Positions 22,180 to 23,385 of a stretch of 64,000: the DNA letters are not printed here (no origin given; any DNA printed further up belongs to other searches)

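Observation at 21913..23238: Pseudo-receiver domain (Asp to Asn at the phospho-acceptor) coupled to an MBL-fold hydrolase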

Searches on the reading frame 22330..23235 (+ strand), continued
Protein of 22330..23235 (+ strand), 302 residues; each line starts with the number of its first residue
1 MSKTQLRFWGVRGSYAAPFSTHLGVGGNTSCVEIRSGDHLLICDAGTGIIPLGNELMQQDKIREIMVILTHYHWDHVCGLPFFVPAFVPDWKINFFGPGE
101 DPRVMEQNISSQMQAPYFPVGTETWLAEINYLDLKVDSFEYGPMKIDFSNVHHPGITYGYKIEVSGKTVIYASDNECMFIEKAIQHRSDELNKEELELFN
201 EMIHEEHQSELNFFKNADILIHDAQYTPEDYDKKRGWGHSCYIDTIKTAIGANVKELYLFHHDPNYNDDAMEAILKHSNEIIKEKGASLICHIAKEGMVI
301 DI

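Call 39: search_protein_families(library=pfam, alignment_id=A2, max_evalue=0.0001)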
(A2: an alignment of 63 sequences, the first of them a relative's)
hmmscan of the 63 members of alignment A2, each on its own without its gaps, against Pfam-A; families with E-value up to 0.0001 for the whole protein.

A. member 1, P0245 (368 aa): 2 families
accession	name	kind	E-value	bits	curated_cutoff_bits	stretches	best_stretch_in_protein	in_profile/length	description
PF12706.13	Lactamase_B_2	-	2.6e-13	50.5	27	1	123-233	33-144/200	Beta-lactamase superfamily domain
PF00753.33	Lactamase_B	-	3.4e-10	40.6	22.7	1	81-217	3-138/196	Metallo-beta-lactamase superfamily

B. families by the number of members that match (of 63 scanned): 13 families
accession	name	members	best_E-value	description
PF12706.13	Lactamase_B_2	63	9.8e-24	Beta-lactamase superfamily domain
PF00753.33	Lactamase_B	42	3.4e-10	Metallo-beta-lactamase superfamily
PF00072.30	Response_reg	37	4.1e-30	Response regulator receiver domain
PF00027.35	cNMP_binding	5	2.8e-26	Cyclic nucleotide-binding domain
PF01590.32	GAF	5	1.5e-15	GAF domain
PF13185.12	GAF_2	5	1.4e-09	GAF domain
PF00990.26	GGDEF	2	2.3e-19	Diguanylate cyclase, GGDEF domain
PF00069.31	Pkinase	1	1.4e-33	Protein kinase domain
PF07714.23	PK_Tyr_Ser-Thr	1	1.3e-19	Protein tyrosine and serine/threonine kinase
PF00211.25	Guanylate_cyc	1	5.9e-13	Adenylate and Guanylate cyclase catalytic domain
PF01740.26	STAS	1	7.2e-10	STAS domain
PF23198.2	PDE8A_N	1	2.5e-09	PDE8A-like, N-terminal domain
PF13492.12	GAF_3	1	6.6e-05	GAF domain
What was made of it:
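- Fusion partners of relatives include cNMP-binding and cyclase domains but no RNA-binding domains (call 39). Fusion partners of relatives are signalling domains, not thiamine enzymes (call 39).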

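Call 47: search_protein_families(library=pfam, proteins=[L028:854-1708:+, L028:1712-3214:+, L043:2152-3114:+, L041:2951-3745:+, L041:3697-5217:+], max_evalue=0.001)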
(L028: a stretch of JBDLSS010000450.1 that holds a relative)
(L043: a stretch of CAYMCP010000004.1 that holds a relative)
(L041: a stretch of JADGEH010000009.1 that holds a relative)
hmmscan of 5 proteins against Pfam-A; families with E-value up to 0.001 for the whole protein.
L028:854-1708:+ (285 aa): 1 family
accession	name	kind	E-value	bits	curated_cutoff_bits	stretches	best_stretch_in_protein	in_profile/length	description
PF03309.20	Pan_kinase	-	1.3e-40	139.9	24.7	1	44-239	2-204/205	Type III pantothenate kinase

L028:1712-3214:+ (501 aa): 1 family
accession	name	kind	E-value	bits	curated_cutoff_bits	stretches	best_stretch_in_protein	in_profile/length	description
PF05036.18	SPOR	-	2.3e-11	44.3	21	1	389-454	3-70/76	SPOR domain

L043:2152-3114:+ (321 aa): 2 families
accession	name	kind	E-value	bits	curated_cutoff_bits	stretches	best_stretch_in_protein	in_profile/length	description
PF03099.24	BPL_LplA_LipB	-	6.7e-19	68.6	21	1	88-209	3-133/133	Biotin/lipoate A/B protein ligase family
PF02237.23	BPL_C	-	2.3e-09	37.5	21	1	272-315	3-47/48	Biotin protein ligase C terminal domain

L041:2951-3745:+ (265 aa): 1 family
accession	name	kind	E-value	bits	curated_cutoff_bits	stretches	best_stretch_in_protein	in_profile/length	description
PF03309.20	Pan_kinase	-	2.5e-45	155.3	24.7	1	7-216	2-204/205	Type III pantothenate kinase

L041:3697-5217:+ (507 aa): 1 family
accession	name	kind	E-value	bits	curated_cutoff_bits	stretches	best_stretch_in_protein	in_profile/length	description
PF05036.18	SPOR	-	2.6e-09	37.7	21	1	354-425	2-73/76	SPOR domain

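Call 55: search_solved_structures(query=A1, max_evalue=0.01, show_alignments=1)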
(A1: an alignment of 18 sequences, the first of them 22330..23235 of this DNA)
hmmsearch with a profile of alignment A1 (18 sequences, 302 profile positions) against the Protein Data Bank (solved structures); distinct sequences matched with E-value up to 0.01: 7.
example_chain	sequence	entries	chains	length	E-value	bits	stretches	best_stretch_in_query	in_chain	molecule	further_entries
1zkp_A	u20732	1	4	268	1.1e-09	41.1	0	26-81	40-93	hypothetical protein BA1088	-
1y44_A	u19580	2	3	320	1.5e-07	34.1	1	212-282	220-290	Ribonuclease Z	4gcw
6kns_A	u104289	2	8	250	1.8e-06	30.6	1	29-175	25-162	Putative metal-dependent hydrolase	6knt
2fk6_A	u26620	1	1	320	2.9e-06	29.9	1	212-282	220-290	RIBONUCLEASE Z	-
2cbn_A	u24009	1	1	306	5.6e-06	28.9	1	208-282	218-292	RIBONUCLEASE Z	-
3zwf_A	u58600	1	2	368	0.00011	24.6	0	212-272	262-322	ZINC PHOSPHODIESTERASE ELAC PROTEIN 1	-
1ww1_A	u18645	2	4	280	0.0024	20.3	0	156-279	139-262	tRNase Z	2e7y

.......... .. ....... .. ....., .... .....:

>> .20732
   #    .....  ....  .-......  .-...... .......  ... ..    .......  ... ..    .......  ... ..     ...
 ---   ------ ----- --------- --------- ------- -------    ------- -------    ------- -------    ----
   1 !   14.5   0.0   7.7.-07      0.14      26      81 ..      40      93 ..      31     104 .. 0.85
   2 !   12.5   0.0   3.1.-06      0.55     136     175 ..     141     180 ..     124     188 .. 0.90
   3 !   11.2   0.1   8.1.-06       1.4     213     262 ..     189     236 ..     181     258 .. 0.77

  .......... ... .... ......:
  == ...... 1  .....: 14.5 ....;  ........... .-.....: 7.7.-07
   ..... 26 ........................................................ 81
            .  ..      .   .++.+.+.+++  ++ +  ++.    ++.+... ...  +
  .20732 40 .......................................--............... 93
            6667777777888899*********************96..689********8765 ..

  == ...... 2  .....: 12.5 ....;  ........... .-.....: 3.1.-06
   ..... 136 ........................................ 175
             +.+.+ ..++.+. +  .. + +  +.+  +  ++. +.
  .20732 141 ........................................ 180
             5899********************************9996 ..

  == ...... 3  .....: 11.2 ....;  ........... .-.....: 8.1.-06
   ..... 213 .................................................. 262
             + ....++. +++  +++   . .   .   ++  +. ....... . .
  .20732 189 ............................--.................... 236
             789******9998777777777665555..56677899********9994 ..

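Call 65: search_protein_families(library=phrogs, proteins=[window:22330-23235:+], max_evalue=0.01)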
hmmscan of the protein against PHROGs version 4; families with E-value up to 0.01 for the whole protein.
window:22330-23235:+ (302 aa): 1 family
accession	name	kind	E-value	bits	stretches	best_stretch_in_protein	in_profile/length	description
phrog_392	-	other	6.1e-10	40.1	1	23-274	11-235/348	metal-dependent hydrolase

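Call 66: search_protein_families(library=padloc, proteins=[window:22330-23235:+], max_evalue=0.01)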
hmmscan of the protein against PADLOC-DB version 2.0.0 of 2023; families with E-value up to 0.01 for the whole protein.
window:22330-23235:+ (302 aa): 0 families
